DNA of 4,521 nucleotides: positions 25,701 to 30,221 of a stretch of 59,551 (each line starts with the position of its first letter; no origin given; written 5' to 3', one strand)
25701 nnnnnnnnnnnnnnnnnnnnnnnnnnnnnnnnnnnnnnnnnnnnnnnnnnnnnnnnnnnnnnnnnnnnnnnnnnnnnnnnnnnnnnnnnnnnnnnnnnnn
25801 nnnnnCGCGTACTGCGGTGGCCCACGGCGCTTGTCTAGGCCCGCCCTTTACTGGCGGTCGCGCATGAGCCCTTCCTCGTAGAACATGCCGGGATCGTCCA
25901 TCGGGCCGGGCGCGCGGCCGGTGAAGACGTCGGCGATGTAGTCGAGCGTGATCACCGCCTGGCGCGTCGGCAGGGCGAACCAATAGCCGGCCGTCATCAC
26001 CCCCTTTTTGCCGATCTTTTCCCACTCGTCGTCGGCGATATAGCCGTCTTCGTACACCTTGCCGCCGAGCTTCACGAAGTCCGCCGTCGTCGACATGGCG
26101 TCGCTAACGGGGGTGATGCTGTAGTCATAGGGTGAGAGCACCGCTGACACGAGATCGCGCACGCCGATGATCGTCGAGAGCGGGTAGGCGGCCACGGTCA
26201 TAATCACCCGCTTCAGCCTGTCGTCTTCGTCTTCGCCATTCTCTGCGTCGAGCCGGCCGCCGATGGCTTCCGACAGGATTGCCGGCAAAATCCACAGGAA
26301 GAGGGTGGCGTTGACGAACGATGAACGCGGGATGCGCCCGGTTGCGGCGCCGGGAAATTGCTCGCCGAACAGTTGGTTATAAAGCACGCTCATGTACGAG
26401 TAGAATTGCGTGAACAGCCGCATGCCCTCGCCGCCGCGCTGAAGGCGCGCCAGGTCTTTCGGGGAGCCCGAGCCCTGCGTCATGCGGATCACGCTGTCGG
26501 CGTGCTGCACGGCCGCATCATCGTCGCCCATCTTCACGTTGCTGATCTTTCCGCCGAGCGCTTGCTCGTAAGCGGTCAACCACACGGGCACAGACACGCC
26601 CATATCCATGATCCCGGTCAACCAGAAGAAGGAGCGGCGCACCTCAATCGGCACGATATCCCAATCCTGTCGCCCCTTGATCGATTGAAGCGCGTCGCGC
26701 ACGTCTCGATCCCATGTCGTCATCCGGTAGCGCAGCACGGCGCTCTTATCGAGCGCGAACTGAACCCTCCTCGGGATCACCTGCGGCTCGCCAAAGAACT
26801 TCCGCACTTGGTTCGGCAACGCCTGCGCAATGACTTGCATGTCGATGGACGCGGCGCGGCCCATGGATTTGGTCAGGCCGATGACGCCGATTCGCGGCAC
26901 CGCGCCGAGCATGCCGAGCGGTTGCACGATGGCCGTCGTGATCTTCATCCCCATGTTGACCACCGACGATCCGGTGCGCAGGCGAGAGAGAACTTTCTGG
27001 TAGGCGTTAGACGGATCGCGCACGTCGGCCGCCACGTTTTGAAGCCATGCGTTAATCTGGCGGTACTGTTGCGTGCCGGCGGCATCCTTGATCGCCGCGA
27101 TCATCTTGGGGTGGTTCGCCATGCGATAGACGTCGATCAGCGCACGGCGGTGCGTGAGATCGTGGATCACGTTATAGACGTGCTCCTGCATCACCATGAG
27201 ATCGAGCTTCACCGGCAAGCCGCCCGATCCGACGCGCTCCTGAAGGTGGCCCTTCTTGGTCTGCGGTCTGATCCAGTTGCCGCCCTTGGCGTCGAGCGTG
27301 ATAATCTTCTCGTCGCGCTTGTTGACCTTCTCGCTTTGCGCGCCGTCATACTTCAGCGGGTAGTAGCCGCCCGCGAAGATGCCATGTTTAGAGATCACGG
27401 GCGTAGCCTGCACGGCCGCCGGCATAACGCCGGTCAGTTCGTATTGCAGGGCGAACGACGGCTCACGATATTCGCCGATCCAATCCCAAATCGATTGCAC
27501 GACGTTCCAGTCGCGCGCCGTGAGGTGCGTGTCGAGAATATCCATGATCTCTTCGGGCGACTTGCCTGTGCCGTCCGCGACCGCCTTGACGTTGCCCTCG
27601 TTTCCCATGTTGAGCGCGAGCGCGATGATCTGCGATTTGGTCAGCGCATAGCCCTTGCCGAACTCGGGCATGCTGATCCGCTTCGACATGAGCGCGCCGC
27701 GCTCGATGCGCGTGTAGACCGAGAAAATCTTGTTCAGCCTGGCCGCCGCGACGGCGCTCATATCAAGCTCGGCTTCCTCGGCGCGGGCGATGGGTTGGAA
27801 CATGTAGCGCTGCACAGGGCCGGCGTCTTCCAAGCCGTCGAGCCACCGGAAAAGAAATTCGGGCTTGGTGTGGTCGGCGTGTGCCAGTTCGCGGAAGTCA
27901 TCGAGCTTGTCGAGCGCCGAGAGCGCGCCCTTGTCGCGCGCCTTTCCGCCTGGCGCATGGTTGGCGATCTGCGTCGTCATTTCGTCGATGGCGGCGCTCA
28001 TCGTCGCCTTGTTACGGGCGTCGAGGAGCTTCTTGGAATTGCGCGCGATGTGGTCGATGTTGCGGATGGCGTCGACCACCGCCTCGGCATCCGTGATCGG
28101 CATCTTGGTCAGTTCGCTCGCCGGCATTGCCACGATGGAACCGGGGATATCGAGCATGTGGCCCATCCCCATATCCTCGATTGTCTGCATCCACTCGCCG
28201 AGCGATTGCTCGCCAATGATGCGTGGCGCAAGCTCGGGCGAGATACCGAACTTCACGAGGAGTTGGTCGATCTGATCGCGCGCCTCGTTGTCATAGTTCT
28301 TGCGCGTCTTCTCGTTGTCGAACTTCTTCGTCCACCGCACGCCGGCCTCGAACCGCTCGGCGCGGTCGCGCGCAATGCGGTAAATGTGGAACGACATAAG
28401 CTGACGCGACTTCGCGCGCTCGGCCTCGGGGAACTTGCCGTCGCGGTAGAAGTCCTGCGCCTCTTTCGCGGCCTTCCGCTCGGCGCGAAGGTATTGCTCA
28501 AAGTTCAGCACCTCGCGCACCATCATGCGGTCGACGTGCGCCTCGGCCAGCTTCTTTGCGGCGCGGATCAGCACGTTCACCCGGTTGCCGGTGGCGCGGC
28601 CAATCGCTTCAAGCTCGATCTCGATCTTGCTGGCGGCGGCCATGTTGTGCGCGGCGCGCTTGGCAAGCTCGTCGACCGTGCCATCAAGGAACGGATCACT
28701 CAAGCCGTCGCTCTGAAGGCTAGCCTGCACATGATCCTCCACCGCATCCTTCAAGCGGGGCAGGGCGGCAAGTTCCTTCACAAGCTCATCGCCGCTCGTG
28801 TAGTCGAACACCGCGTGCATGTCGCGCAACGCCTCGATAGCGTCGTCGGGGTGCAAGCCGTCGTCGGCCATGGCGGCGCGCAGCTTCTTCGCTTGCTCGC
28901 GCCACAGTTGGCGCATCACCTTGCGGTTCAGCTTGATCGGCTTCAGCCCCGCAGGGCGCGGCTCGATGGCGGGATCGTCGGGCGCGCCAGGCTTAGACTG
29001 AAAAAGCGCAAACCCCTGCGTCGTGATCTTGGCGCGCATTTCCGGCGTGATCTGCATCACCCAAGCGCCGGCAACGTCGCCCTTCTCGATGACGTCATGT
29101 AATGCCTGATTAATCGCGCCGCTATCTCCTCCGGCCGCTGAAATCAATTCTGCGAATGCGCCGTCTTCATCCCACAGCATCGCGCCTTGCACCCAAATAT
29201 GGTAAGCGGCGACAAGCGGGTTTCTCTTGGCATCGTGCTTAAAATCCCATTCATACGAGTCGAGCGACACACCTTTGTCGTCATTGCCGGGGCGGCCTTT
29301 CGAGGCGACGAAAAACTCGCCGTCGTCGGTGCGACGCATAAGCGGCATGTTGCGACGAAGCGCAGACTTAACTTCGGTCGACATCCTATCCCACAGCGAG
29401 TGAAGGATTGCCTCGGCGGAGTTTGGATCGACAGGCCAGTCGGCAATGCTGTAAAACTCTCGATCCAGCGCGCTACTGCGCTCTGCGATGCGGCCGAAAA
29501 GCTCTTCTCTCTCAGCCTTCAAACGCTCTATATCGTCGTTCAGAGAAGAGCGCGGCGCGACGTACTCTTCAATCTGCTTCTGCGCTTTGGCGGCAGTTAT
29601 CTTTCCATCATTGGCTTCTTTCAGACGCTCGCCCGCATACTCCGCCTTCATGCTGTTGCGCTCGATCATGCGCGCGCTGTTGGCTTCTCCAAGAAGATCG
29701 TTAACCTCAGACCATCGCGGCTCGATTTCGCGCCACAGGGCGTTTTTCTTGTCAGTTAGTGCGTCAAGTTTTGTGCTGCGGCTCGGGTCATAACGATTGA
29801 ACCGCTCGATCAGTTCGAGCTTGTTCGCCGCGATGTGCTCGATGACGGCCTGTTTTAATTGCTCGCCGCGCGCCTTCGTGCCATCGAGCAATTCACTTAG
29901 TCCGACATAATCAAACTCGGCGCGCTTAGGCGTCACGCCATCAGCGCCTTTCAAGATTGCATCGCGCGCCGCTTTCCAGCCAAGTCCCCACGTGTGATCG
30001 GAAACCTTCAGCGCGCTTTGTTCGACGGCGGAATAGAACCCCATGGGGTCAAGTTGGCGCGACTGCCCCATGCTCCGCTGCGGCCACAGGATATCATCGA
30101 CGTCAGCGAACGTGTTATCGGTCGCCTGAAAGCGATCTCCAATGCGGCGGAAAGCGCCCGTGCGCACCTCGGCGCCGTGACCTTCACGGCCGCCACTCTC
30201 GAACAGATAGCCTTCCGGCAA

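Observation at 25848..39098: Two adjacent giant polyvalent proteins (about 1762 and 2650 aa) sharing a paralogous zincin domain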

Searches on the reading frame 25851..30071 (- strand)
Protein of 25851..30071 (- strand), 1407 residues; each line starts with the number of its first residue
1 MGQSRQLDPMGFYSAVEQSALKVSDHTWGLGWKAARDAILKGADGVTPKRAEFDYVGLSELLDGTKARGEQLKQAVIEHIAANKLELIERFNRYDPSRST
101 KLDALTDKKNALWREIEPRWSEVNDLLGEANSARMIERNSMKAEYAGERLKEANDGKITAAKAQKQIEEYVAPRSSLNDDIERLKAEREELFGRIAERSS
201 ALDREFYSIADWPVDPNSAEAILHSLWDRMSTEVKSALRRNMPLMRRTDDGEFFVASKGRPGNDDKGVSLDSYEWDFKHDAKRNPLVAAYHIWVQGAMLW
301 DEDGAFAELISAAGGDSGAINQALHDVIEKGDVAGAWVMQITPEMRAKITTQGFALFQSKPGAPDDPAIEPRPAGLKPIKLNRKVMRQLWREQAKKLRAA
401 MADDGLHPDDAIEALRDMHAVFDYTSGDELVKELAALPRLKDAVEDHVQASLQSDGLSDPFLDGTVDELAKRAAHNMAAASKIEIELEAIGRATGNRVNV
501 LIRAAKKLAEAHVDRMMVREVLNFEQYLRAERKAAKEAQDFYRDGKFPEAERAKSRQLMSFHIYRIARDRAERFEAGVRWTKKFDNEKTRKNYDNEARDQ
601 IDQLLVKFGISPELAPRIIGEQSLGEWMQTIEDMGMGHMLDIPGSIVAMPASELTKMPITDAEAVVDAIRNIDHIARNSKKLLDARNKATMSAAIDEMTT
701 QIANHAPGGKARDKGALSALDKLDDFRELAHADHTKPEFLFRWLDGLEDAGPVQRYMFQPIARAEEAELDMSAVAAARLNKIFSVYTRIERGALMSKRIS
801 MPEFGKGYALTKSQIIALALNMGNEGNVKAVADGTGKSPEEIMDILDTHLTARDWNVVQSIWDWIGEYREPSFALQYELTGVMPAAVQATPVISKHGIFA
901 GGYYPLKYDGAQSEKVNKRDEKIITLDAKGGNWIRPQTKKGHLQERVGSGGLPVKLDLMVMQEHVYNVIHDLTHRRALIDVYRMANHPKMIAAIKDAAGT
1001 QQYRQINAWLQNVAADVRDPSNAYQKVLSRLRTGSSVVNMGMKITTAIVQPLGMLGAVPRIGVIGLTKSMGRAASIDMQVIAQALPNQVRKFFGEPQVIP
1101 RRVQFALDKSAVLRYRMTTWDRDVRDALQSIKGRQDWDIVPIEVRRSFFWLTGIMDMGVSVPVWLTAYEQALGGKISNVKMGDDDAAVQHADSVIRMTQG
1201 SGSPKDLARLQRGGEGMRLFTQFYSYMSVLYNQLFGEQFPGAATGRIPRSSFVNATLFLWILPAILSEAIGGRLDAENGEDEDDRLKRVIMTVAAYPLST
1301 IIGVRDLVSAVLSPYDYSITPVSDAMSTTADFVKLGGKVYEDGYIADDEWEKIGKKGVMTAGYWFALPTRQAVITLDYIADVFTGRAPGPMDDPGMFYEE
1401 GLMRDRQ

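Call 53: search_solved_structures(query=window:25851-30071:-, max_evalue=1)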
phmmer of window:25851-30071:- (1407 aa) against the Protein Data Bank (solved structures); distinct sequences matched with E-value up to 1: 0.

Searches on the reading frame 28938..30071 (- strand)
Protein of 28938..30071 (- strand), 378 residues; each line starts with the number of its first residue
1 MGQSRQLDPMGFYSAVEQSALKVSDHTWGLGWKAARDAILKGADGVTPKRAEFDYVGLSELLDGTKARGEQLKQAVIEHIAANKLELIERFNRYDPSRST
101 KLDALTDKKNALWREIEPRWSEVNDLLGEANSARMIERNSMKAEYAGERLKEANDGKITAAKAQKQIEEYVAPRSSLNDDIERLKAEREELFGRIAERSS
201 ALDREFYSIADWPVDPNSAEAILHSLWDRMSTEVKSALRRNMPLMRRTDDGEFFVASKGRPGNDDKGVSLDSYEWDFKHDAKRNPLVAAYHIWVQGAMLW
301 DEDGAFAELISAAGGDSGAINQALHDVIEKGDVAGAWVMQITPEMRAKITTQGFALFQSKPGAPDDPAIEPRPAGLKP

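Call 68: search_protein_families(library=pfam, proteins=[window:28938-30071:-], max_evalue=0.1)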
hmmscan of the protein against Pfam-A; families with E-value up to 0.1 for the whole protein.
window:28938-30071:- (378 aa): 2 families
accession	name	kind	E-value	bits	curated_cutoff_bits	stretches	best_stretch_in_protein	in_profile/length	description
PF25764.1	KIF21A_4th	-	0.001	19.2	33.1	1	72-199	39-162/183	KIF21A-like domain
PF02861.25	Clp_N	-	0.008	16.8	20.7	1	298-328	22-52/53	Clp amino terminal domain, pathogenicity island component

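Call 69: search_protein_families(library=phrogs, proteins=[window:28938-30071:-], max_evalue=0.01)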
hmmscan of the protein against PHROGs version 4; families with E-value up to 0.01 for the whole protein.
window:28938-30071:- (378 aa): 0 families
